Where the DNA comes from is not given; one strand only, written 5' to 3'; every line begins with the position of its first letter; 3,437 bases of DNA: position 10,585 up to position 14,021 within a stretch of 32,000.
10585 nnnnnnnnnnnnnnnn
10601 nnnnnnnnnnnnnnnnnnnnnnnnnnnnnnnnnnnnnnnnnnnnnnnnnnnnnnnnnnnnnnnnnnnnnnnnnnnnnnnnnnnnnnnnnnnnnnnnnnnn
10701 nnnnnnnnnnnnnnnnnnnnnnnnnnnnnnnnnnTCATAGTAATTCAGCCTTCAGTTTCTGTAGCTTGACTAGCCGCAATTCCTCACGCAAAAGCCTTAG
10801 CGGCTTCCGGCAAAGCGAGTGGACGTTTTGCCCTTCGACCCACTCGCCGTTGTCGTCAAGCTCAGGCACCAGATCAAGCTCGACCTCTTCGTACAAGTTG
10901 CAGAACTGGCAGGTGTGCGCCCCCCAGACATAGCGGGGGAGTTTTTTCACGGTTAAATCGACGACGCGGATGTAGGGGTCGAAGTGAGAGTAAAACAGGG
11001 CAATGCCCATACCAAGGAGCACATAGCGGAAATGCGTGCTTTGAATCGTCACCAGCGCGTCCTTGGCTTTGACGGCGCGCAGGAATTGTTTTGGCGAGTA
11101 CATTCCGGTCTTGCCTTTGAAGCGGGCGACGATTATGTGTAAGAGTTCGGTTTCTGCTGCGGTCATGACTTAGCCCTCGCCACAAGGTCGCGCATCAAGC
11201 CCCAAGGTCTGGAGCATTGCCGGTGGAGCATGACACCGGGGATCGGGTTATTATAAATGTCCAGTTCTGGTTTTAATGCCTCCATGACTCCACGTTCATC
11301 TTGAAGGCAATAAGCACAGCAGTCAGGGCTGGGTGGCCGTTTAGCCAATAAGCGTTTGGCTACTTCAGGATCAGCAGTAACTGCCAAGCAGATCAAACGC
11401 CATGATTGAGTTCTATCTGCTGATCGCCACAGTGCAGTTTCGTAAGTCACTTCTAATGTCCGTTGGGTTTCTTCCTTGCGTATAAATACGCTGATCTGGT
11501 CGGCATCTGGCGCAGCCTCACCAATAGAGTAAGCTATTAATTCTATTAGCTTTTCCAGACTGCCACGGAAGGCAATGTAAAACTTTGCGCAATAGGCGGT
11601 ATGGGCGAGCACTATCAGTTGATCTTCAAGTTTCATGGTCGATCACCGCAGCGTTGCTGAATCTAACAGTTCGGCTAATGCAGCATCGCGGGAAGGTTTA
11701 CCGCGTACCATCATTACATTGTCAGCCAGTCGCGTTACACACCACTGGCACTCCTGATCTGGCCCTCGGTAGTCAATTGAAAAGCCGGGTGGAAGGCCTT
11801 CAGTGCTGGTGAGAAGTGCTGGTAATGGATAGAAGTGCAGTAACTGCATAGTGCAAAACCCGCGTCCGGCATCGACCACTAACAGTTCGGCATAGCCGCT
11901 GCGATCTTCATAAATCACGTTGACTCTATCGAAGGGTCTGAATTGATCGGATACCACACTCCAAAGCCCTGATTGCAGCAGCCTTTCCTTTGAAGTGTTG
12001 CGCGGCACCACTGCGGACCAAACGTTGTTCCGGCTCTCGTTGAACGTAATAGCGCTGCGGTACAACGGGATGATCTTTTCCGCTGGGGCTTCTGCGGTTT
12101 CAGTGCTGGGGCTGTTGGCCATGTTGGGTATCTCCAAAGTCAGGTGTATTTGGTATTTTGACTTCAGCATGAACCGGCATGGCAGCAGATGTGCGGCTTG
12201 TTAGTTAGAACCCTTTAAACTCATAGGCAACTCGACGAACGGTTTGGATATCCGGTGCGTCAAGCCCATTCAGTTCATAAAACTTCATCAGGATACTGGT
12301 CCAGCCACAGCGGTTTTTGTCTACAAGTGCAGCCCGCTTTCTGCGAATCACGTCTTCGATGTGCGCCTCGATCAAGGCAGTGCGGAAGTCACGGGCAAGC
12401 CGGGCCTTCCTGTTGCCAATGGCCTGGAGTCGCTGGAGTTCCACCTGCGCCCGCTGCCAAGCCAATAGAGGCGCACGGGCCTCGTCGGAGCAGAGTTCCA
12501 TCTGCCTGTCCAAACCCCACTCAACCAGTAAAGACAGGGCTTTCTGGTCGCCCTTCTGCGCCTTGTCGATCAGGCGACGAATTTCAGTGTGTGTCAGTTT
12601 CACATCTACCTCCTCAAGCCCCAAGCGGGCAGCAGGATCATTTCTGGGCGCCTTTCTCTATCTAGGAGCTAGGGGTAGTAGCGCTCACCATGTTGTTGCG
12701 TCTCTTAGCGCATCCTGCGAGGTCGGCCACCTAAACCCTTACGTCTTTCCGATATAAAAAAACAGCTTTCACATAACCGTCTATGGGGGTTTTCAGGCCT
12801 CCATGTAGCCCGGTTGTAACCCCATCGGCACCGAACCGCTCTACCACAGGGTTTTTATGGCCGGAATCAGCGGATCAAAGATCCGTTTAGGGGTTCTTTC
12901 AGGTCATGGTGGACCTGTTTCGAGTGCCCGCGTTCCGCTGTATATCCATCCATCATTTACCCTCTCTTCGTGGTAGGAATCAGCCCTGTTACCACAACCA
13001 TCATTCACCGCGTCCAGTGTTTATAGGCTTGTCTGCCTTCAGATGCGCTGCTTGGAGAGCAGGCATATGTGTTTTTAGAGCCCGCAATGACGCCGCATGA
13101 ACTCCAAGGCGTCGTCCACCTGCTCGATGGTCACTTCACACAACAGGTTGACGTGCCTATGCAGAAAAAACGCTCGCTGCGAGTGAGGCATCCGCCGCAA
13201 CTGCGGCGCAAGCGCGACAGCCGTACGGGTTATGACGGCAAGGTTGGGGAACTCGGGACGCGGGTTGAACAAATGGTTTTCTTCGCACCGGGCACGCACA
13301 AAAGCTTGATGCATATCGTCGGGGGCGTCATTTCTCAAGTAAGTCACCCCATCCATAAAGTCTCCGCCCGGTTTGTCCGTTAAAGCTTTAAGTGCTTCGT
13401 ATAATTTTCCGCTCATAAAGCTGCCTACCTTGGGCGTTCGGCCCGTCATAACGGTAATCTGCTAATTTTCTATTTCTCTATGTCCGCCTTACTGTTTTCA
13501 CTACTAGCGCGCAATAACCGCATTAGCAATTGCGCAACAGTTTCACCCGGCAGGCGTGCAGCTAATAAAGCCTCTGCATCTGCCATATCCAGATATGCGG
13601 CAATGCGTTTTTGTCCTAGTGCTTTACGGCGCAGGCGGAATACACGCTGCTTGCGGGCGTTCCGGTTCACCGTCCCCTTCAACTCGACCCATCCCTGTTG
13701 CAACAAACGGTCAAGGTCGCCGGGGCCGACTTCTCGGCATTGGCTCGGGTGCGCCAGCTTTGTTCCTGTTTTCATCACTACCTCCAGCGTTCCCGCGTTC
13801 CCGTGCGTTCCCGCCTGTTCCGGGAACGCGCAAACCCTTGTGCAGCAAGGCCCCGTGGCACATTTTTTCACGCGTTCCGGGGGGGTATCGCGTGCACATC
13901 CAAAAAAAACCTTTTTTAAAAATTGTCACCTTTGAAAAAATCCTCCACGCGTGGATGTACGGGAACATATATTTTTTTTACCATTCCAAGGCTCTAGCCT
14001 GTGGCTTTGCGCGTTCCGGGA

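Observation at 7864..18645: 10.8-kb int-alpA-primase/helicase-ori island carrying a 12-gene operon of unknowns: candidate new phage-satellite family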

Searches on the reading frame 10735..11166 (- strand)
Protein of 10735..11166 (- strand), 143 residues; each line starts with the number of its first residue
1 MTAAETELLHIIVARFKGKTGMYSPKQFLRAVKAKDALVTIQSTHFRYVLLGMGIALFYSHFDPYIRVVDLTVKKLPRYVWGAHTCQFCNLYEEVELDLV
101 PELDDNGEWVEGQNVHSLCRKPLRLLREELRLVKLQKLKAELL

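Call 8: search_protein_families(library=pfam, max_evalue=0.1, proteins=[window:10735-11166:-])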
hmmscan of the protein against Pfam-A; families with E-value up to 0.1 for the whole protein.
window:10735-11166:- (143 aa): 0 families

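Call 10: search_protein_families(library=phrogs, max_evalue=0.01, proteins=[window:10735-11166:-])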
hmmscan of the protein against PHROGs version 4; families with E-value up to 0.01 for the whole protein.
window:10735-11166:- (143 aa): 0 families

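Call 12: search_protein_families(library=ncbifam, max_evalue=0.01, proteins=[window:10735-11166:-])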
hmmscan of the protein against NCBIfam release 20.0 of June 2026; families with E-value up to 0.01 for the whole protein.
window:10735-11166:- (143 aa): 0 families

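Call 28: search_protein_families(library=padloc, max_evalue=0.01, proteins=[window:10735-11166:-])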
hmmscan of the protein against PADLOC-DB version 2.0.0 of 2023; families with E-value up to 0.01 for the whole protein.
window:10735-11166:- (143 aa): 0 families

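Call 118: search_protein_families(library=pfam, max_evalue=10, proteins=[window:10735-11166:-])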
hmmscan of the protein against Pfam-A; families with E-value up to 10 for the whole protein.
window:10735-11166:- (143 aa): 1 family
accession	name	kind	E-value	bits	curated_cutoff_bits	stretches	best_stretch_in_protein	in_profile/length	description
PF04535.17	CASP_dom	-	0.16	12.1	26.2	1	42-78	46-82/151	Casparian strip membrane protein domain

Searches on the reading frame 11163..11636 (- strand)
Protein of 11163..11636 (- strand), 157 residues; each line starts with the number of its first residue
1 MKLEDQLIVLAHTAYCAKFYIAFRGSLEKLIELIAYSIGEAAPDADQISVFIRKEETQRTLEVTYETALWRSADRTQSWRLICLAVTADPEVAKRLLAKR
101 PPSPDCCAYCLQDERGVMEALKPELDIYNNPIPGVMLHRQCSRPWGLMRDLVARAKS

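Call 8: search_protein_families(library=pfam, max_evalue=0.1, proteins=[window:11163-11636:-])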
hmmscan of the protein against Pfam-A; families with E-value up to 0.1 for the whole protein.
window:11163-11636:- (157 aa): 0 families

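Call 10: search_protein_families(library=phrogs, max_evalue=0.01, proteins=[window:11163-11636:-])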
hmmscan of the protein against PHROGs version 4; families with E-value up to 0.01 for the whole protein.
window:11163-11636:- (157 aa): 0 families

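Call 12: search_protein_families(library=ncbifam, max_evalue=0.01, proteins=[window:11163-11636:-])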
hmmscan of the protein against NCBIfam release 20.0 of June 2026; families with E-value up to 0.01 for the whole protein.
window:11163-11636:- (157 aa): 0 families

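Call 28: search_protein_families(library=padloc, max_evalue=0.01, proteins=[window:11163-11636:-])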
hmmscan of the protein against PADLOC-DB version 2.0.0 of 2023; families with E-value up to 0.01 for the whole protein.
window:11163-11636:- (157 aa): 0 families

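Call 118: search_protein_families(library=pfam, max_evalue=10, proteins=[window:11163-11636:-])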
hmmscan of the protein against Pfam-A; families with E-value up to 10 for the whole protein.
window:11163-11636:- (157 aa): 0 families

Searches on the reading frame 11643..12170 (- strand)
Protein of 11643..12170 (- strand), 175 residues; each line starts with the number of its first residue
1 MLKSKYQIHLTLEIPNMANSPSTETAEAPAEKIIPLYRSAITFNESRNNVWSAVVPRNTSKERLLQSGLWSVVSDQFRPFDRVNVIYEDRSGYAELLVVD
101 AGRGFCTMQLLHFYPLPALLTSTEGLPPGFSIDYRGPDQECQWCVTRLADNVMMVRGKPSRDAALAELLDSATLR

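Call 8: search_protein_families(library=pfam, max_evalue=0.1, proteins=[window:11643-12170:-])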
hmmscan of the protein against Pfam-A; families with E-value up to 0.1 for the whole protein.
window:11643-12170:- (175 aa): 0 families

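Call 10: search_protein_families(library=phrogs, max_evalue=0.01, proteins=[window:11643-12170:-])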
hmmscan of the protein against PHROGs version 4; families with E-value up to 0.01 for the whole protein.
window:11643-12170:- (175 aa): 1 family
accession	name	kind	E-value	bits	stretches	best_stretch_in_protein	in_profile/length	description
phrog_26742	-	unknown function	1.4e-14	55.2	1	50-164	17-131/144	-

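Call 12: search_protein_families(library=ncbifam, max_evalue=0.01, proteins=[window:11643-12170:-])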
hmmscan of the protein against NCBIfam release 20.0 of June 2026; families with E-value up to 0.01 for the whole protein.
window:11643-12170:- (175 aa): 0 families

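Call 28: search_protein_families(library=padloc, max_evalue=0.01, proteins=[window:11643-12170:-])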
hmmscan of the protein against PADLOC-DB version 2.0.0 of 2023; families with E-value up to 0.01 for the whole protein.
window:11643-12170:- (175 aa): 0 families

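Call 39: search_dna_similar(query=window:11643-12170:-, collection=phages, mode=protein, max_evalue=0.001)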
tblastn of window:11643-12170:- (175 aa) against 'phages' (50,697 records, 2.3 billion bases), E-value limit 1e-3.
No match.

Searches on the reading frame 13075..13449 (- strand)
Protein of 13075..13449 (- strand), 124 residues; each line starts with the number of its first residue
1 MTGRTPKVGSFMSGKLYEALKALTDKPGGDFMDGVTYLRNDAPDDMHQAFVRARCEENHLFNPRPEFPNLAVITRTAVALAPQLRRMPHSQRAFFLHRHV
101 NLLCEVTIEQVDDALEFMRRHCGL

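Call 8: search_protein_families(library=pfam, max_evalue=0.1, proteins=[window:13075-13449:-])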
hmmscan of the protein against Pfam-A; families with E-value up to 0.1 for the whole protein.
window:13075-13449:- (124 aa): 0 families

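Call 10: search_protein_families(library=phrogs, max_evalue=0.01, proteins=[window:13075-13449:-])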
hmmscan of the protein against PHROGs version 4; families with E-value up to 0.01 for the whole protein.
window:13075-13449:- (124 aa): 0 families

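Call 12: search_protein_families(library=ncbifam, max_evalue=0.01, proteins=[window:13075-13449:-])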
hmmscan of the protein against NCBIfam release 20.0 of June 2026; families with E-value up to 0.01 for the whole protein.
window:13075-13449:- (124 aa): 0 families

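Call 28: search_protein_families(library=padloc, max_evalue=0.01, proteins=[window:13075-13449:-])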
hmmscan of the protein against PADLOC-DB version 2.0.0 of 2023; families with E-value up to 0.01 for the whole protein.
window:13075-13449:- (124 aa): 0 families

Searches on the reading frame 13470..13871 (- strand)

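Call 8: search_protein_families(library=pfam, max_evalue=0.1, proteins=[window:13470-13871:-])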
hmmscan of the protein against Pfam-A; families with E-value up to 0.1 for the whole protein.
window:13470-13871:- (133 aa): 0 families

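Call 10: search_protein_families(library=phrogs, max_evalue=0.01, proteins=[window:13470-13871:-])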
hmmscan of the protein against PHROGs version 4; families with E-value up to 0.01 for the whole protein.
window:13470-13871:- (133 aa): 0 families

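Call 12: search_protein_families(library=ncbifam, max_evalue=0.01, proteins=[window:13470-13871:-])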
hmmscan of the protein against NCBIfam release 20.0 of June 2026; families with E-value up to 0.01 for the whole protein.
window:13470-13871:- (133 aa): 1 family
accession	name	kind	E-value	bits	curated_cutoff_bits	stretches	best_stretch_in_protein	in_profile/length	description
TIGR03433.1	padR_acidobact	paralog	0.0099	16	101.8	0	53-91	46-82/101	PadR family transcriptional regulator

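Call 28: search_protein_families(library=padloc, max_evalue=0.01, proteins=[window:13470-13871:-])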
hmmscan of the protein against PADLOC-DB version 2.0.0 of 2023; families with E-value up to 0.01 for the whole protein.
window:13470-13871:- (133 aa): 0 families
